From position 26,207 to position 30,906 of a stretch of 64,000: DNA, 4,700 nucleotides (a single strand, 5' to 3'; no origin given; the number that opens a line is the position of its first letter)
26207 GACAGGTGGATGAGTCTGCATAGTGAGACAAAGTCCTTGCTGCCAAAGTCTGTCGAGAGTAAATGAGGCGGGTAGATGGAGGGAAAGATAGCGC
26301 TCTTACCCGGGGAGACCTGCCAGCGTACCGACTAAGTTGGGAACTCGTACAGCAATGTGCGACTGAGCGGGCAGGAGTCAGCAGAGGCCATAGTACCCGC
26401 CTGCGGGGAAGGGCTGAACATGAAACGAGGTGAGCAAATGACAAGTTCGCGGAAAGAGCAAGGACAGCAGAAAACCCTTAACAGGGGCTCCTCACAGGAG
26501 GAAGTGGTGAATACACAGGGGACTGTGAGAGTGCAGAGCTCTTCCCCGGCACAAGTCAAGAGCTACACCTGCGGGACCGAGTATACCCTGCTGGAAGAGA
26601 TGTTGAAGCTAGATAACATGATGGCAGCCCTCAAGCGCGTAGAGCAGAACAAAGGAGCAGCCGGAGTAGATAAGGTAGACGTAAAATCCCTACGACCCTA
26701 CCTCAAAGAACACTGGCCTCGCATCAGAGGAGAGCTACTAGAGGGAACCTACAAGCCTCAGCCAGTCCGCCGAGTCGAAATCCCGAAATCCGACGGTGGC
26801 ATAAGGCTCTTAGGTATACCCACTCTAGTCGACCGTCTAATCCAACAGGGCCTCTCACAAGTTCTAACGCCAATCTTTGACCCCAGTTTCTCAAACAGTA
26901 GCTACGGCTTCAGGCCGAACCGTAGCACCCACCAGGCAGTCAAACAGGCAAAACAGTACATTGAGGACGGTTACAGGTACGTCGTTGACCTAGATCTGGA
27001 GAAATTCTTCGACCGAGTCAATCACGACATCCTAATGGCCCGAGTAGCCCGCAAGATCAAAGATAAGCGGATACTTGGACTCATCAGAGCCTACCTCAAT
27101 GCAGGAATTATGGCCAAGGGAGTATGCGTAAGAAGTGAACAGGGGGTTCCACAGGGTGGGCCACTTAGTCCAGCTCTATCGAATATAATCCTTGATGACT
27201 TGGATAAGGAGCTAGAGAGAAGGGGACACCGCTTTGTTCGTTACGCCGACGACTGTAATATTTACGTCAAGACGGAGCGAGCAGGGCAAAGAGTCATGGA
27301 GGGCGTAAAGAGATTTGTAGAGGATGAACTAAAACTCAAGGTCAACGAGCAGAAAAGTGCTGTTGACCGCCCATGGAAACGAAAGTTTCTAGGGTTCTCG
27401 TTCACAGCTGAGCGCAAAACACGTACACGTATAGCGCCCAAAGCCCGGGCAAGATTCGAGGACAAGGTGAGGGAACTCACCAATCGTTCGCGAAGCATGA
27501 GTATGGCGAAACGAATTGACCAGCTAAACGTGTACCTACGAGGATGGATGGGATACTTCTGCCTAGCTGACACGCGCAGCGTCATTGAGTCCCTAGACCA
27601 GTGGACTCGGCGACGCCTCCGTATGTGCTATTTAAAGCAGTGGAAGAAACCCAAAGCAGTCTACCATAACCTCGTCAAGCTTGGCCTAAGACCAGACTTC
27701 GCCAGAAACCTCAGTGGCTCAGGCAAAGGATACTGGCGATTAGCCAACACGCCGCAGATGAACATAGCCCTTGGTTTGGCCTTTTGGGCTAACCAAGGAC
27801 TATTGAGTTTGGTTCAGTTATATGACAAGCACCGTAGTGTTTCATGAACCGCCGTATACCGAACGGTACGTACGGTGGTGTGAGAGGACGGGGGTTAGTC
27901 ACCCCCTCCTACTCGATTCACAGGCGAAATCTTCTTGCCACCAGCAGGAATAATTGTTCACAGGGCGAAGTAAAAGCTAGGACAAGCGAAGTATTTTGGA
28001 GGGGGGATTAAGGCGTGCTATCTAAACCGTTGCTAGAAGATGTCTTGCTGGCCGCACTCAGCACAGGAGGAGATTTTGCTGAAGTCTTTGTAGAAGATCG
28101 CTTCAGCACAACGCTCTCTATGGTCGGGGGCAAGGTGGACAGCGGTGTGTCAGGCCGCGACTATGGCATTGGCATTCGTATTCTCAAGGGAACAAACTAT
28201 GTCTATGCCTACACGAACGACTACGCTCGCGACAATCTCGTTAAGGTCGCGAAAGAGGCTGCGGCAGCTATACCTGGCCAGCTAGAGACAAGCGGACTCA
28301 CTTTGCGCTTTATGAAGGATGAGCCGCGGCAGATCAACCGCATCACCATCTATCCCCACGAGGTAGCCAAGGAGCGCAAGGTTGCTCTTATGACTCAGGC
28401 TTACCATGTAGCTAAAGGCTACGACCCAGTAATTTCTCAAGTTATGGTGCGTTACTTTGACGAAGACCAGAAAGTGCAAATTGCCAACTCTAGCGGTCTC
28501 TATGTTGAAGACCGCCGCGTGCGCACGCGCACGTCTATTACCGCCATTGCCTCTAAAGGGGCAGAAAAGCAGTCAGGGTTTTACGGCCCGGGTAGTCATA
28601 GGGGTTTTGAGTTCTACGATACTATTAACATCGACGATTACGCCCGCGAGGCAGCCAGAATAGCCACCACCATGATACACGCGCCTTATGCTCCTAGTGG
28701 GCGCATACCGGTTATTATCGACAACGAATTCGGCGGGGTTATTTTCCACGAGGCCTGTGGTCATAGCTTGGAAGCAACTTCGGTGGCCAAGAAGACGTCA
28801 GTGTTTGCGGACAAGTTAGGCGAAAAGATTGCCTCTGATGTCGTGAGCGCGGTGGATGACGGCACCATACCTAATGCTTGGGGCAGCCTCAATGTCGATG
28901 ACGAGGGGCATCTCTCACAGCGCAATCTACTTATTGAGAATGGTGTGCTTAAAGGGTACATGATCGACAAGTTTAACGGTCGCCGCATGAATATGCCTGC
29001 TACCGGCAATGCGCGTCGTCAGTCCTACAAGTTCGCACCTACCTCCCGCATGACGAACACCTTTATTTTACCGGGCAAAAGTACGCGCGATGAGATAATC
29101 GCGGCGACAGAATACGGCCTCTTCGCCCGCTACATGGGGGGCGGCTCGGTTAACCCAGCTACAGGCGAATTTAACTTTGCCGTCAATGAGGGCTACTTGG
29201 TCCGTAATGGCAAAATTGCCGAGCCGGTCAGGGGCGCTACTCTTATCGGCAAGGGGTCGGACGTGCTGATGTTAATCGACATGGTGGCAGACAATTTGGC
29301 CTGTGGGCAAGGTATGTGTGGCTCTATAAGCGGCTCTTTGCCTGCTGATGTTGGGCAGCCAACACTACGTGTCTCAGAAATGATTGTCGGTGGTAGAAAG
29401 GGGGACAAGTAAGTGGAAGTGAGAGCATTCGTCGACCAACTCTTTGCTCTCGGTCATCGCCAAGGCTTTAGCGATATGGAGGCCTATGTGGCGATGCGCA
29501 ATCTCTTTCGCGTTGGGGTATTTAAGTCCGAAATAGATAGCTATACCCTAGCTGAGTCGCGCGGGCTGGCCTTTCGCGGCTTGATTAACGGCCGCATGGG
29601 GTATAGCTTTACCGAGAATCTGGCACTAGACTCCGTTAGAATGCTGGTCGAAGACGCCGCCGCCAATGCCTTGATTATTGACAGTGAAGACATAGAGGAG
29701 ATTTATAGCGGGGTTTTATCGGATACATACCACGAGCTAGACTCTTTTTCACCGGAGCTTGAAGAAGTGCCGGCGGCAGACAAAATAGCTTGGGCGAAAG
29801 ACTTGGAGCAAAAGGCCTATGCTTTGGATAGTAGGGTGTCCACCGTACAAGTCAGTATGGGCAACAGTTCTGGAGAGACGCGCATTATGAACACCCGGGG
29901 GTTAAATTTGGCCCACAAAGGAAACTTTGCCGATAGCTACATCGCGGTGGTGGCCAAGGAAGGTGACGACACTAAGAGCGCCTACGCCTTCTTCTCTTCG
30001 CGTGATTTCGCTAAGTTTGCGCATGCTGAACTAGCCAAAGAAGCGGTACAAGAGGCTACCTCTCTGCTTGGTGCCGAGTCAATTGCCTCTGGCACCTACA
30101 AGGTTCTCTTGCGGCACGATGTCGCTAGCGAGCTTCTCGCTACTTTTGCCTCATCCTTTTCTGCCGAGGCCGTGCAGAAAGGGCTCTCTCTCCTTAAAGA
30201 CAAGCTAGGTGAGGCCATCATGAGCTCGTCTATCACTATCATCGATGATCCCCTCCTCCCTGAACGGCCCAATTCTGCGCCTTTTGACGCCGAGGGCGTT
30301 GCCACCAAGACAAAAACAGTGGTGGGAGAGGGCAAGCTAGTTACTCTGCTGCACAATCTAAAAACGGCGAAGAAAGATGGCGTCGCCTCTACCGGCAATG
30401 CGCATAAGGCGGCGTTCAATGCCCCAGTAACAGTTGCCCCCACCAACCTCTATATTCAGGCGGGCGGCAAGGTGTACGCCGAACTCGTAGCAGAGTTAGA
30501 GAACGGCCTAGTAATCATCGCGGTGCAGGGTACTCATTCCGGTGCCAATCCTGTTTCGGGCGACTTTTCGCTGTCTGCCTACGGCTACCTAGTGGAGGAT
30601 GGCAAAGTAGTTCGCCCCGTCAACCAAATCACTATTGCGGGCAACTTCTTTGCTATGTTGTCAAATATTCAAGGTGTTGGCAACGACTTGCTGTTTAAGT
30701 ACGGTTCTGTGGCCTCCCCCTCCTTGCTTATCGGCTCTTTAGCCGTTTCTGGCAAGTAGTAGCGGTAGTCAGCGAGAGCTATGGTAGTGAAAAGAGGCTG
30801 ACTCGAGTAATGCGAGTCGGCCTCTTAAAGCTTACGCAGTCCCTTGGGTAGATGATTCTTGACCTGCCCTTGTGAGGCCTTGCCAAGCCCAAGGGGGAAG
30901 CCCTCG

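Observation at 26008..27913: Class C-type group II intron inserted directly after a terminator-like hairpin between dapL and tldD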

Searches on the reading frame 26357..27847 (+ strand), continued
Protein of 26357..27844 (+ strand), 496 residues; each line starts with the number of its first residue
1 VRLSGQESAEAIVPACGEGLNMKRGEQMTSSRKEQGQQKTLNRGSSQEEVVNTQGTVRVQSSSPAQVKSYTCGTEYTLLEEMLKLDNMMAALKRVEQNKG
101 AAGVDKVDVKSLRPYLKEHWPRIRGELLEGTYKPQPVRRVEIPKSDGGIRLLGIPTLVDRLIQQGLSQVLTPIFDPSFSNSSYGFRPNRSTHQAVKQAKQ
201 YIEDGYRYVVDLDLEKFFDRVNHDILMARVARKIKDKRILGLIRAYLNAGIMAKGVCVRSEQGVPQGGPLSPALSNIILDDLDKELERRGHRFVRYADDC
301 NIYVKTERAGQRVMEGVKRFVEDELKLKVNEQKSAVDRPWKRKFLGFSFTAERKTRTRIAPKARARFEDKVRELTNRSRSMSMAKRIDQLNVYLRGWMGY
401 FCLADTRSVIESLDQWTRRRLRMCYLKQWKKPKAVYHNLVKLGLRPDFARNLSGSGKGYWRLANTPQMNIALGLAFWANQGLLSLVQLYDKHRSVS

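Call 13: find_encoding_contigs(protein=P0018, flank=4000, max_places=10)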
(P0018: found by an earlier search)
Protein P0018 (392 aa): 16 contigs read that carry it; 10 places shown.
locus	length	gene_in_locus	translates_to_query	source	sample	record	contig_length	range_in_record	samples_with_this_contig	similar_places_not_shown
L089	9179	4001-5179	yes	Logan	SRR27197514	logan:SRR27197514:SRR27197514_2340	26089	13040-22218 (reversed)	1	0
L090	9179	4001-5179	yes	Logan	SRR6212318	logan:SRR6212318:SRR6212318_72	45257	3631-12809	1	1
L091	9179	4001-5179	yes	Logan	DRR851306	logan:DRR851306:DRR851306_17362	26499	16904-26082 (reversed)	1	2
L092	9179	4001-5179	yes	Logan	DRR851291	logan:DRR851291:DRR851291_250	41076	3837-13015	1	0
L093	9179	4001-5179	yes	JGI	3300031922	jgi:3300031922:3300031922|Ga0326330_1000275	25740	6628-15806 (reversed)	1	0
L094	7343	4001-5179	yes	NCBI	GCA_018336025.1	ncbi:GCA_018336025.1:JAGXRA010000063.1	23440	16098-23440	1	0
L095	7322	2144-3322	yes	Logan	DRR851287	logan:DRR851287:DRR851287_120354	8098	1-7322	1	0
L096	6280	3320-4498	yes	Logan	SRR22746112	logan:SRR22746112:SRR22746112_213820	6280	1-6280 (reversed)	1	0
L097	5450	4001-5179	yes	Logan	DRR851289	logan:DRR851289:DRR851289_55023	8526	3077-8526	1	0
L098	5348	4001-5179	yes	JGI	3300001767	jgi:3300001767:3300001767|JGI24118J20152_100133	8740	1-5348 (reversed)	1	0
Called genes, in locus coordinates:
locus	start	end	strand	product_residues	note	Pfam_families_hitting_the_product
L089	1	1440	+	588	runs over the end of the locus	PF01590:GAF, PF13185:GAF_2, PF13492:GAF_3, PF00990:GGDEF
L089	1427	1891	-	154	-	PF04299:FMN_bind_2 (faint), PF01243:PNPOx_N, PF12900:Pyridox_ox_2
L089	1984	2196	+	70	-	PF07293:DUF1450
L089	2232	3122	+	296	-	PF14336:GLUCM-like_C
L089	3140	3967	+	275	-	PF01784:DUF34_NIF3 (faint)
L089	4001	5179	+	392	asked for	PF00155:Aminotran_1_2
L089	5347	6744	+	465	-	PF01523:PmbA_TldD_1st, PF19290:PmbA_TldD_2nd, PF19289:PmbA_TldD_3rd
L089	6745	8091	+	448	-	PF01523:PmbA_TldD_1st, PF19290:PmbA_TldD_2nd, PF19289:PmbA_TldD_3rd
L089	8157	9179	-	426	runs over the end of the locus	PF17125:Methyltr_RsmF_N, PF01189:Methyltr_RsmB-F, PF17126:RsmF_methylt_CI, PF13636:Methyltranf_PUA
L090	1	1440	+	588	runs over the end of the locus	PF01590:GAF, PF13185:GAF_2, PF13492:GAF_3, PF00990:GGDEF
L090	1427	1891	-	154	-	PF04299:FMN_bind_2 (faint), PF01243:PNPOx_N, PF12900:Pyridox_ox_2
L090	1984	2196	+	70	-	PF07293:DUF1450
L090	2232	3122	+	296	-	PF14336:GLUCM-like_C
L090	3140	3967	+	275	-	PF01784:DUF34_NIF3 (faint)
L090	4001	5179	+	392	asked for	PF00155:Aminotran_1_2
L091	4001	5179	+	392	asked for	PF00155:Aminotran_1_2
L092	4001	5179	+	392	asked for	PF00155:Aminotran_1_2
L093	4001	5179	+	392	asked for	PF00155:Aminotran_1_2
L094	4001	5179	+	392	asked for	PF00155:Aminotran_1_2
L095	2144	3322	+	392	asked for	PF00155:Aminotran_1_2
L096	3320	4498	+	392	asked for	PF00155:Aminotran_1_2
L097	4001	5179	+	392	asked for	PF00155:Aminotran_1_2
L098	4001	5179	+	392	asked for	PF00155:Aminotran_1_2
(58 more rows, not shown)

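Call 16: find_encoding_contigs(protein=window:26438-27847:+, flank=3000, max_places=10)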
Protein window:26438-27847:+ (469 aa): 10 contigs read that carry it; 10 places shown.
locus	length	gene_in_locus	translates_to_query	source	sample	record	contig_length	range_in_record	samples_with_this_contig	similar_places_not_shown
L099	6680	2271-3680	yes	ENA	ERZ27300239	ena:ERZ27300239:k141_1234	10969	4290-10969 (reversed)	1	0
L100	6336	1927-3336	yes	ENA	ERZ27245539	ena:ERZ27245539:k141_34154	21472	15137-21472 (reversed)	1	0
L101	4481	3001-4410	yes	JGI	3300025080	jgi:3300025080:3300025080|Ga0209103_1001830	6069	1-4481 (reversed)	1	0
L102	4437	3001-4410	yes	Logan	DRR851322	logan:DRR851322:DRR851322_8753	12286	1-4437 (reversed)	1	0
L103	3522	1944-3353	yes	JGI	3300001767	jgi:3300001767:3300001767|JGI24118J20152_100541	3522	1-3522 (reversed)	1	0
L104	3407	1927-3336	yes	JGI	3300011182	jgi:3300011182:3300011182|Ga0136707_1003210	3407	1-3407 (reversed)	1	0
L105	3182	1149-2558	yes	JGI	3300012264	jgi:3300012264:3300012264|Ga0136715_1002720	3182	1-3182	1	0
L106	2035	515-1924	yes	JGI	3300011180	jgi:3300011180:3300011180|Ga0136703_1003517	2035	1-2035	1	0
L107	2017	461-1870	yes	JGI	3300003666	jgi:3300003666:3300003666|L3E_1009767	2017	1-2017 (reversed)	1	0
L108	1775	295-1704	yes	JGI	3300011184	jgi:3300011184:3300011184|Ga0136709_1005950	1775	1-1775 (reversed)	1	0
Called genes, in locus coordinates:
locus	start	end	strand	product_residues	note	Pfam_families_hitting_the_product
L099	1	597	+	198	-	?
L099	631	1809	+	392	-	PF00155:Aminotran_1_2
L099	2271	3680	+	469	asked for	PF00078:RVT_1, PF08388:GIIM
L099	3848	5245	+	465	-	PF01523:PmbA_TldD_1st, PF19290:PmbA_TldD_2nd, PF19289:PmbA_TldD_3rd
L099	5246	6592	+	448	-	PF01523:PmbA_TldD_1st, PF19290:PmbA_TldD_2nd, PF19289:PmbA_TldD_3rd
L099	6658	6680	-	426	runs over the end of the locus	PF17125:Methyltr_RsmF_N, PF01189:Methyltr_RsmB-F, PF17126:RsmF_methylt_CI, PF13636:Methyltranf_PUA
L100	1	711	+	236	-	?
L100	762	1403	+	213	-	-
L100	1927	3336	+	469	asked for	PF00078:RVT_1, PF08388:GIIM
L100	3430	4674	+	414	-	PF04860:Phage_portal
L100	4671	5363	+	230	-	PF00574:CLP_protease, PF25145:NfeD1b_N (faint), PF01972:SDH_protease (weak)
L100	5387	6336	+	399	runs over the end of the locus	PF05065:Phage_capsid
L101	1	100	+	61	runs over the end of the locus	PF16468:DUF5049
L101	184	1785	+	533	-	PF03354:TerL_ATPase, PF20441:TerL_nuclease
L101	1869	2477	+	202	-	-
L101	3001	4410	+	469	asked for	PF00078:RVT_1, PF08388:GIIM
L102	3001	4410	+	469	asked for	PF00078:RVT_1, PF08388:GIIM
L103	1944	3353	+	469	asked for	PF00078:RVT_1, PF08388:GIIM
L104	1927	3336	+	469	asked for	PF00078:RVT_1, PF08388:GIIM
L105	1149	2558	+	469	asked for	PF00078:RVT_1, PF08388:GIIM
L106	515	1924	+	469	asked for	PF00078:RVT_1, PF08388:GIIM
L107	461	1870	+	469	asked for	PF00078:RVT_1, PF08388:GIIM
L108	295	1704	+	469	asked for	PF00078:RVT_1, PF08388:GIIM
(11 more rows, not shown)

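Call 17: find_encoding_contigs(protein=window:26420-27847:+, flank=3000, max_places=10)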
Protein window:26420-27847:+ (475 aa): 3 contigs read that carry it; 3 places shown.
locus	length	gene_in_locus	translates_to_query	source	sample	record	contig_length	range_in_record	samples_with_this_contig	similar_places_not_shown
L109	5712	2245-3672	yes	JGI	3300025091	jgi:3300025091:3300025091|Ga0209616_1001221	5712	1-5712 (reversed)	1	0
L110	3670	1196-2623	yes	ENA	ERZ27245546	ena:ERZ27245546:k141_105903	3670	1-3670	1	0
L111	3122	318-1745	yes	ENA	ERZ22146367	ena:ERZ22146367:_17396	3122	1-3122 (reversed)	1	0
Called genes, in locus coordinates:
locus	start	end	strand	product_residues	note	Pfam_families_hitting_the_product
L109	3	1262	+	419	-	?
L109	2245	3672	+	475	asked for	PF00078:RVT_1, PF08388:GIIM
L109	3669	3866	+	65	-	-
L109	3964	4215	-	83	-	-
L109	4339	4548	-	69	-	-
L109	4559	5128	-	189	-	PF13191:AAA_16 (faint), PF25201:nSTAND6 (faint), PF13401:AAA_22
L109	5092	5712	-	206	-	?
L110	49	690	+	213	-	-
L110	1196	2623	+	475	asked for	PF00078:RVT_1, PF08388:GIIM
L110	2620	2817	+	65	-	-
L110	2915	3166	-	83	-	-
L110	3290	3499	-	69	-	-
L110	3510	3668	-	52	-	?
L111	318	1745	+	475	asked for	PF00078:RVT_1, PF08388:GIIM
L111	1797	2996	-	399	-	PF00817:IMS, PF11798:IMS_HHH, PF10391:DNA_pol_lambd_f (weak), PF21999:IMS_HHH_1, PF11799:IMS_C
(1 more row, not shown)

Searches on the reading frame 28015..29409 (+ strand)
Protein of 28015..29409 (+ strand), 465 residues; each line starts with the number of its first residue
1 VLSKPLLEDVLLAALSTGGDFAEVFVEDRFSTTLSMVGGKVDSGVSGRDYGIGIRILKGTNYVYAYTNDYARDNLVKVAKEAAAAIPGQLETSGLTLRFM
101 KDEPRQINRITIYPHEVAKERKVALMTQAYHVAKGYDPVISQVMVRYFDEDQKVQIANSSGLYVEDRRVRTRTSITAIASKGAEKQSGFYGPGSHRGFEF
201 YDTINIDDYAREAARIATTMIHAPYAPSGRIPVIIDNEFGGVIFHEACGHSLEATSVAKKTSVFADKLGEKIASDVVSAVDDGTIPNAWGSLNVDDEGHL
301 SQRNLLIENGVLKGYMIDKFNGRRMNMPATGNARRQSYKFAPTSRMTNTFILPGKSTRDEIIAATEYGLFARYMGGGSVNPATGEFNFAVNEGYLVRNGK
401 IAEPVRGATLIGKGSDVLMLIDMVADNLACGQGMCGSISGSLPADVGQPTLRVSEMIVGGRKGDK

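Call 4: search_protein_families(library=pfam, proteins=[window:28015-29409:+])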
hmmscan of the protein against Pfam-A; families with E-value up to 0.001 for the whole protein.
window:28015-29409:+ (465 aa): 3 families
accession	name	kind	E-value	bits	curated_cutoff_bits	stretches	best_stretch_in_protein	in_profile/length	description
PF19289.4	PmbA_TldD_3rd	-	1.3e-67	227.6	22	1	228-460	1-220/220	PmbA/TldA metallopeptidase C-terminal domain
PF19290.4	PmbA_TldD_2nd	-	8.8e-22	78.1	20.9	1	113-220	2-108/109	PmbA/TldA metallopeptidase central domain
PF01523.21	PmbA_TldD_1st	-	6e-16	58.8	20.9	1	22-85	1-64/65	PmbA/TldA metallopeptidase domain 1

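Call 5: search_protein_families(library=ncbifam, proteins=[window:28015-29409:+])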
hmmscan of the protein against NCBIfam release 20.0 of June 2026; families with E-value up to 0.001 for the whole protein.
window:28015-29409:+ (465 aa): 3 families
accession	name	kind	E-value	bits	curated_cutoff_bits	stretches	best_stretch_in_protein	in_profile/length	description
NF008006.0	PRK10735.1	equivalog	6.6e-97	324.9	513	1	20-460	34-479/481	metalloprotease TldD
NF040952.1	Arch_mtprotase_TldD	equivalog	2.5e-64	217.7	635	1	10-459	3-443/443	zinc metalloprotease TldD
NF008268.0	PRK11040.1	equivalog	4.4e-19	68.5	438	1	16-438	26-436/446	metalloprotease PmbA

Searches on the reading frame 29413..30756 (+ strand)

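Call 4: search_protein_families(library=pfam, proteins=[window:29413-30756:+])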
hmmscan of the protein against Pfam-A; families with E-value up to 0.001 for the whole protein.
window:29413-30756:+ (448 aa): 3 families
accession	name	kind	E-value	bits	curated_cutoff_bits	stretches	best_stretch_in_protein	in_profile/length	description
PF19289.4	PmbA_TldD_3rd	-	1.5e-75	253.6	22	1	226-447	1-220/220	PmbA/TldA metallopeptidase C-terminal domain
PF19290.4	PmbA_TldD_2nd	-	2.1e-17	64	20.9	1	115-219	2-109/109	PmbA/TldA metallopeptidase central domain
PF01523.21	PmbA_TldD_1st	-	2.5e-09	37.6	20.9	1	23-86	2-65/65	PmbA/TldA metallopeptidase domain 1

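Call 5: search_protein_families(library=ncbifam, proteins=[window:29413-30756:+])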
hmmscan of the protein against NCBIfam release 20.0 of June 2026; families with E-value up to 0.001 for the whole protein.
window:29413-30756:+ (448 aa): 3 families
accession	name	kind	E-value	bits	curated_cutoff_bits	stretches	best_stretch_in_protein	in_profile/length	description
NF008268.0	PRK11040.1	equivalog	3.7e-41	141.3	438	1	101-447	112-445/446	metalloprotease PmbA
NF040952.1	Arch_mtprotase_TldD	equivalog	4.8e-36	124.5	635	1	19-431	14-417/443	zinc metalloprotease TldD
NF008006.0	PRK10735.1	equivalog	5e-26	91.2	513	1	50-431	64-450/481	metalloprotease TldD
